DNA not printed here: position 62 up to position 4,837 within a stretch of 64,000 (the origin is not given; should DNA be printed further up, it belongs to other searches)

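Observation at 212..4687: Giant C25 peptidase with internal duplicated domain and C-terminal dockerin-like module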

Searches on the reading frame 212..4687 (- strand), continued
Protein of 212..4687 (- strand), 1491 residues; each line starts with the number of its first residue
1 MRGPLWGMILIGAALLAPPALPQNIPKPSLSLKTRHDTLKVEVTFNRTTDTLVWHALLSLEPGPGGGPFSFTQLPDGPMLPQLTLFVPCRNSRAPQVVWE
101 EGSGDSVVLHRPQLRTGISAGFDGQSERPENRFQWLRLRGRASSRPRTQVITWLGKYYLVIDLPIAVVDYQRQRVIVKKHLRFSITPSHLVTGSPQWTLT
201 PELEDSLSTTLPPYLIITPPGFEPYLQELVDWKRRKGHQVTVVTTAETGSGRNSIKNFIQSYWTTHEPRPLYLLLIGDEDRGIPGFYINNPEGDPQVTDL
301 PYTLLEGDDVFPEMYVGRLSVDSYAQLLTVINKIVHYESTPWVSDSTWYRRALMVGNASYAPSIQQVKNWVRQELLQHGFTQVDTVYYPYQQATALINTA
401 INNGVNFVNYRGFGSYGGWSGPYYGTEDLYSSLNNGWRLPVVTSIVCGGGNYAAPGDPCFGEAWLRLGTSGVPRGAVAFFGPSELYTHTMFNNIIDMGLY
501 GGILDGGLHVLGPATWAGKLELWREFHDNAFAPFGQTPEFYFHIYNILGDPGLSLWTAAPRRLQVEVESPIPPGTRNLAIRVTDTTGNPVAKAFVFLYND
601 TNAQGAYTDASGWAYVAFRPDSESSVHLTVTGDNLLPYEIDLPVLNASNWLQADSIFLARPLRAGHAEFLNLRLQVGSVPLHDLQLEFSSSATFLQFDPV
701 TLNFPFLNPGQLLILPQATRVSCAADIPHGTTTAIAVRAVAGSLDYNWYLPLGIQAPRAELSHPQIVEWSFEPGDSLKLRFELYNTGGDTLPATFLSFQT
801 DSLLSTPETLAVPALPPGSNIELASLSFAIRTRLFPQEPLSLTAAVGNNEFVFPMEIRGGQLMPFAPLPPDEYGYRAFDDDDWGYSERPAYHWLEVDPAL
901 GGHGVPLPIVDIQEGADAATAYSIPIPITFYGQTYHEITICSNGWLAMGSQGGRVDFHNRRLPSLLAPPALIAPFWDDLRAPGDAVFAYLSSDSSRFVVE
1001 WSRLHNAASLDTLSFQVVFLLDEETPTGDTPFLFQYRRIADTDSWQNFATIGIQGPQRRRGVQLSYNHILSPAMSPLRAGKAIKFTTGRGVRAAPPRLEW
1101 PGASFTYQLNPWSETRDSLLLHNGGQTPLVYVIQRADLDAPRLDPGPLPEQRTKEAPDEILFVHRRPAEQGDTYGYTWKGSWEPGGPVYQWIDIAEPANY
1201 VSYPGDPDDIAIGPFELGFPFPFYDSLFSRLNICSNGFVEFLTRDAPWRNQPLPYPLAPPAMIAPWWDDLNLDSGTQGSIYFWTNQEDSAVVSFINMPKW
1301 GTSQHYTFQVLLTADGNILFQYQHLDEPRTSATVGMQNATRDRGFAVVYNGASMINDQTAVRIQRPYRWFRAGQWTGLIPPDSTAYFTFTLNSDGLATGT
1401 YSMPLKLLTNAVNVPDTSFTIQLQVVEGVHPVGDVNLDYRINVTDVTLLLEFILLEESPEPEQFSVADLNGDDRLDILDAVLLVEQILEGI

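Call 57: search_protein_families(library=pfam, proteins=[L067:2279-6400:+, L071:4088-7582:+, L078:9494-12991:+, L064:14261-17752:+, L075:1221-5354:+, L020:9935-14434:+, L018:9884-14407:+], max_evalue=0.01)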
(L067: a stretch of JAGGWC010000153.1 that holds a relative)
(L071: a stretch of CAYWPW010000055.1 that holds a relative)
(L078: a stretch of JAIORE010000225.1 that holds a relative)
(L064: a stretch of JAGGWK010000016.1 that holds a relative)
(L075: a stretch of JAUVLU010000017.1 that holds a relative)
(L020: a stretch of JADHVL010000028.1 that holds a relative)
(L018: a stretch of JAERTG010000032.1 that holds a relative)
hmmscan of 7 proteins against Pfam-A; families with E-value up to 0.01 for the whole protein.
L067:2279-6400:+ (1374 aa): 8 families
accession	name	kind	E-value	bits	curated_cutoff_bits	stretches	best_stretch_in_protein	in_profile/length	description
PF01364.23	Peptidase_C25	-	3e-64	218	23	1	171-516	1-373/374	Peptidase family C25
PF18911.6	PKD_4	-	2.1e-11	44.2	27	1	1062-1142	4-84/85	PKD domain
PF03785.20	Peptidase_C25_C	-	2.5e-11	43.7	25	1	522-600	1-79/79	Peptidase family C25, C terminal ig-like domain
PF13860.13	FlgD_ig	-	1e-08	35.5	27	1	1309-1360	24-75/79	FlgD Ig-like domain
PF00801.26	PKD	-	2.7e-08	34.1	23.5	1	1069-1133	7-72/80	PKD domain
PF18962.6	Por_Secre_tail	-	2.8e-05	24.8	27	1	1290-1371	2-74/75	Secretion system C-terminal sorting domain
PF07705.17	CARDB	-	4.7e-05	24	22.7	0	724-787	13-72/101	CARDB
PF13585.12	CHU_C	-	0.00022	21.7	27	1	1298-1369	14-81/86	CHU_C Type IX secretion signal domain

L071:4088-7582:+ (1165 aa): 8 families
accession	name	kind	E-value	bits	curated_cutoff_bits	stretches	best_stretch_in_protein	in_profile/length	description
PF01364.23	Peptidase_C25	-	3.8e-65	221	23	1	175-516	1-373/374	Peptidase family C25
PF18962.6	Por_Secre_tail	-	2.9e-08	34.3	27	1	1079-1161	2-73/75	Secretion system C-terminal sorting domain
PF13860.13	FlgD_ig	-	1e-07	32.3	27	1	1088-1153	11-76/79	FlgD Ig-like domain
PF03785.20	Peptidase_C25_C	-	4.1e-05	23.8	25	1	525-600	4-79/79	Peptidase family C25, C terminal ig-like domain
PF13585.12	CHU_C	-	6.5e-05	23.4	27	1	1095-1157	23-78/86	CHU_C Type IX secretion signal domain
PF02752.27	Arrestin_C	-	0.0057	17.4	27.7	0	617-653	14-50/137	Arrestin (or S-antigen), C-terminal domain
PF23619.1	Ig_VWA7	-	0.007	17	27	0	722-786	8-68/104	VWA7 Ig-like domain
PF07705.17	CARDB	-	0.0084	16.7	22.7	0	617-678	13-70/101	CARDB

L078:9494-12991:+ (1166 aa): 6 families
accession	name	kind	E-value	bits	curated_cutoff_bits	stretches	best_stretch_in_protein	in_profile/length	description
PF01364.23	Peptidase_C25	-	3.8e-64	217.7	23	1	177-520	1-374/374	Peptidase family C25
PF13860.13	FlgD_ig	-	3.2e-07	30.7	27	1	1090-1150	11-72/79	FlgD Ig-like domain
PF18962.6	Por_Secre_tail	-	1.1e-06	29.2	27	1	1081-1163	2-74/75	Secretion system C-terminal sorting domain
PF03785.20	Peptidase_C25_C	-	1.1e-06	28.8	25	1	532-603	8-78/79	Peptidase family C25, C terminal ig-like domain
PF07705.17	CARDB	-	1.8e-05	25.3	22.7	0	734-789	18-69/101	CARDB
PF13585.12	CHU_C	-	0.00057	20.4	27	1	1096-1154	21-74/86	CHU_C Type IX secretion signal domain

L064:14261-17752:+ (1164 aa): 6 families
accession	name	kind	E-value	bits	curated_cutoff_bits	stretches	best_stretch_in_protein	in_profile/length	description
PF01364.23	Peptidase_C25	-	1.7e-62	212.3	23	1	171-520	1-374/374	Peptidase family C25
PF13860.13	FlgD_ig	-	2.8e-11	43.7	27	1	1096-1153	20-77/79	FlgD Ig-like domain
PF18962.6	Por_Secre_tail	-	1.2e-07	32.4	27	1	1081-1160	2-73/75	Secretion system C-terminal sorting domain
PF13585.12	CHU_C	-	3.8e-05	24.2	27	1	1090-1159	19-81/86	CHU_C Type IX secretion signal domain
PF03785.20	Peptidase_C25_C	-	0.0001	22.5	25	1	525-601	1-77/79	Peptidase family C25, C terminal ig-like domain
PF07705.17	CARDB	-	0.0013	19.4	22.7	1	610-683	3-72/101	CARDB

L075:1221-5354:+ (1378 aa): 9 families
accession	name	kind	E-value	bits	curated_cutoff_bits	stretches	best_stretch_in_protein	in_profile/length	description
PF01364.23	Peptidase_C25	-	8e-66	223.2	23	1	172-521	1-373/374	Peptidase family C25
PF03785.20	Peptidase_C25_C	-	7.2e-10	39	25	1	527-605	1-79/79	Peptidase family C25, C terminal ig-like domain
PF18911.6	PKD_4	-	1.6e-09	38.2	27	1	1085-1146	24-84/85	PKD domain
PF13860.13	FlgD_ig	-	9.4e-09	35.6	27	1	1313-1363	24-74/79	FlgD Ig-like domain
PF00801.26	PKD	-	9.9e-08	32.3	23.5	1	1098-1138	32-73/80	PKD domain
PF18962.6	Por_Secre_tail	-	5.1e-07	30.3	27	1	1294-1374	2-73/75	Secretion system C-terminal sorting domain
PF13585.12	CHU_C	-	0.00011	22.7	27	1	1313-1373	28-81/86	CHU_C Type IX secretion signal domain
PF07705.17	CARDB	-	0.0015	19.1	22.7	0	612-685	3-72/101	CARDB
PF00404.24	Dockerin_1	-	0.0053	17.4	22.9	0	1156-1223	1-51/57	Dockerin type I domain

L020:9935-14434:+ (1500 aa): 4 families
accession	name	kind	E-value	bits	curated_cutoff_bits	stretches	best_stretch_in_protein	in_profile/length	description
PF01364.23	Peptidase_C25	-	7.7e-61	206.8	23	1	216-558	1-374/374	Peptidase family C25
PF00404.24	Dockerin_1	-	4.3e-05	24.1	22.9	1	1439-1495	1-57/57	Dockerin type I domain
PF03785.20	Peptidase_C25_C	-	0.0017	18.6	25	1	563-645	1-78/79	Peptidase family C25, C terminal ig-like domain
PF22544.2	HYDIN_VesB_CFA65-like_Ig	-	0.0048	17.5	25.5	0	1104-1143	2-43/100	HYDIN/CFA65/VesB-like, Ig-like domain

L018:9884-14407:+ (1508 aa): 3 families
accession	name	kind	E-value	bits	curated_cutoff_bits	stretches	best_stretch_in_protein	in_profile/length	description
PF01364.23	Peptidase_C25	-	1.2e-58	199.6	23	1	229-567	1-372/374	Peptidase family C25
PF06119.19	NIDO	-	2.1e-12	47.9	25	1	1303-1401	77-179/186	Nidogen-like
PF00404.24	Dockerin_1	-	1.5e-06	28.8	22.9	1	1450-1501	1-52/57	Dockerin type I domain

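Call 66: search_protein_families(library=pfam, proteins=[L031:8534-10180:+], max_evalue=0.1)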
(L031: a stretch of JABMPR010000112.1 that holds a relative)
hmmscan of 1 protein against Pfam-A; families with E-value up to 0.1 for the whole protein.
L031:8534-10180:+ (549 aa): 3 families
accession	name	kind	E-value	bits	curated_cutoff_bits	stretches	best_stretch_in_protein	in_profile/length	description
PF13517.12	FG-GAP_3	-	3e-21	76.2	26.9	4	108-172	1-60/61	FG-GAP-like repeat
PF01839.29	FG-GAP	-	6.5e-09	35.9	22.1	0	447-462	5-19/37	FG-GAP repeat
PF00404.24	Dockerin_1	-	5.4e-05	23.7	22.9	1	491-542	1-52/57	Dockerin type I domain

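Call 83: list_cluster_members(proteins=[P0271, P0121, window:212-4687:-])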
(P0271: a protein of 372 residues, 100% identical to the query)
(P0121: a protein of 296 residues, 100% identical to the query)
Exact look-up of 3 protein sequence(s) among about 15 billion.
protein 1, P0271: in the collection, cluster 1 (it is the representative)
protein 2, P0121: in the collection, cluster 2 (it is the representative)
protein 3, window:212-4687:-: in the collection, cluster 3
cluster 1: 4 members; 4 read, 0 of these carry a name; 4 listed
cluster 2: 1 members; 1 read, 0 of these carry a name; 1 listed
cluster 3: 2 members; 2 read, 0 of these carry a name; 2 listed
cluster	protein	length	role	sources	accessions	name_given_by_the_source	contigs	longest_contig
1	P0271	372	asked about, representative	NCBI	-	-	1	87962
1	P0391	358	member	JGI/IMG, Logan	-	-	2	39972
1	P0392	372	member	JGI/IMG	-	-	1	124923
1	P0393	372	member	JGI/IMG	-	-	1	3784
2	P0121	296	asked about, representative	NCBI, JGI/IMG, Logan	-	-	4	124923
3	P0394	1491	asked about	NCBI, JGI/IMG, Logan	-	-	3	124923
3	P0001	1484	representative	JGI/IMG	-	-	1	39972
